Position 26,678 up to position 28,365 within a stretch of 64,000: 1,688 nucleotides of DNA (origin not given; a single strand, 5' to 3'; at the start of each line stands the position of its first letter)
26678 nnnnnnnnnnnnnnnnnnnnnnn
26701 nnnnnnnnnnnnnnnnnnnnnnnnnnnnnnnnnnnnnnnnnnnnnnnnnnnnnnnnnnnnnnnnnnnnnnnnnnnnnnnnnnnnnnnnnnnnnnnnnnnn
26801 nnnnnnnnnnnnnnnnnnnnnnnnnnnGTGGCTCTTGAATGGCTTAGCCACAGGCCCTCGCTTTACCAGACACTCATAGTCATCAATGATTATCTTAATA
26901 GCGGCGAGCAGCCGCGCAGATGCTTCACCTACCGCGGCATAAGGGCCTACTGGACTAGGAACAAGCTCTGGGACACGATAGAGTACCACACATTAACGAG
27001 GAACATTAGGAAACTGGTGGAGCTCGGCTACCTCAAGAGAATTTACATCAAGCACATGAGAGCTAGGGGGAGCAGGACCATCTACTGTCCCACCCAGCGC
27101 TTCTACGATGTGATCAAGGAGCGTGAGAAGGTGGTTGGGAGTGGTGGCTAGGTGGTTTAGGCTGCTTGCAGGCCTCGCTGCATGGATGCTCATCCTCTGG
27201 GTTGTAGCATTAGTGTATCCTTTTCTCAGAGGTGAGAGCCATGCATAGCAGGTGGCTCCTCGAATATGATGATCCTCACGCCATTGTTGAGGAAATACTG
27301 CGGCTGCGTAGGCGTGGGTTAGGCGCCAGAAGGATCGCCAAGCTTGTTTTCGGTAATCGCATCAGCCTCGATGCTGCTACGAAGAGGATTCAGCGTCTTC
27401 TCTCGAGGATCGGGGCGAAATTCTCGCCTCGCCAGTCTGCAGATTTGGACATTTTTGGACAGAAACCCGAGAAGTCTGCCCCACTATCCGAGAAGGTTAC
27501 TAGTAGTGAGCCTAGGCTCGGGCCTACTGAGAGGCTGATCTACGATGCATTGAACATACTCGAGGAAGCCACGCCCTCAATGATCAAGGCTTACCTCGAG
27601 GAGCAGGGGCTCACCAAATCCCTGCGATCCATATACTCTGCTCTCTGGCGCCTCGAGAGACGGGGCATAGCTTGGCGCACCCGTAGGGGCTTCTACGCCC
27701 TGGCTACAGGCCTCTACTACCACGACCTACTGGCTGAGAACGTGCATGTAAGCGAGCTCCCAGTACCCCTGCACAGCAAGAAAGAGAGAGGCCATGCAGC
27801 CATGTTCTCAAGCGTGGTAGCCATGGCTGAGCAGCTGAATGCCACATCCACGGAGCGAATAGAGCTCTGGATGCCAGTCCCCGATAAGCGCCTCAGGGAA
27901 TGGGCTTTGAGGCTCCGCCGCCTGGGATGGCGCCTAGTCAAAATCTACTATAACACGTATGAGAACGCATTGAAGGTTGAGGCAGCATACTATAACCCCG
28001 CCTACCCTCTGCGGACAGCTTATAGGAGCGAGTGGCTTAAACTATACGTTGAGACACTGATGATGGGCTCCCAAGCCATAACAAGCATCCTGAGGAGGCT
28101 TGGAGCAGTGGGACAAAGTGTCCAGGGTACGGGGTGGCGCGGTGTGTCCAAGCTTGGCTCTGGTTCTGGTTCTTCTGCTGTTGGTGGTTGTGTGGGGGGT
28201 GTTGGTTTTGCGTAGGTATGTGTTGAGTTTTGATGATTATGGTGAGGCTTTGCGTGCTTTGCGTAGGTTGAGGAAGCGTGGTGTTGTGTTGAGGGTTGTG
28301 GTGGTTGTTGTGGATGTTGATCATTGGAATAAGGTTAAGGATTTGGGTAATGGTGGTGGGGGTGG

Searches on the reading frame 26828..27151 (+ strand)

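Call 69: search_protein_families(library=pfam, proteins=[window:26828-27151:+], max_evalue=5)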
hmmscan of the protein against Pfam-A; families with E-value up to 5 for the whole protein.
window:26828-27151:+ (107 aa): 1 family
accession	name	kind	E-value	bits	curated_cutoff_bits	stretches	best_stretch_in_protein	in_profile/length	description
PF13463.12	HTH_27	-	0.15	12.8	22.2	1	48-71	28-50/68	Winged helix DNA-binding domain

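Call 82: search_protein_families(library=padloc, proteins=[window:26828-27151:+], max_evalue=0.001)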
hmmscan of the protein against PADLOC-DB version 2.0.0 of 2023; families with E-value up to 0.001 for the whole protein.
window:26828-27151:+ (107 aa): 0 families

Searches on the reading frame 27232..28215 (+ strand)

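Call 26: search_protein_families(library=phrogs, proteins=[window:27232-28215:+], max_evalue=0.01)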
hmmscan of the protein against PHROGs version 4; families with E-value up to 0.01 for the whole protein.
window:27232-28215:+ (327 aa): 0 families

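Call 69: search_protein_families(library=pfam, proteins=[window:27232-28215:+], max_evalue=5)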
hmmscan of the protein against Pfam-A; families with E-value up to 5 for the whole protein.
window:27232-28215:+ (327 aa): 2 families
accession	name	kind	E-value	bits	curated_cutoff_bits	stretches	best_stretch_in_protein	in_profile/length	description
PF22798.2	DUF5817_CT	-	0.0075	16.5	29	1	103-151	3-49/54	DUF5817, C-terminal domain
PF15676.10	S6OS1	-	0.096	11.7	27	1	182-231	109-158/557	Six6 opposite strand transcript 1 family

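Call 82: search_protein_families(library=padloc, proteins=[window:27232-28215:+], max_evalue=0.001)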
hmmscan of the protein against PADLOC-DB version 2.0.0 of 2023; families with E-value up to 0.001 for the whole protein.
window:27232-28215:+ (327 aa): 0 families
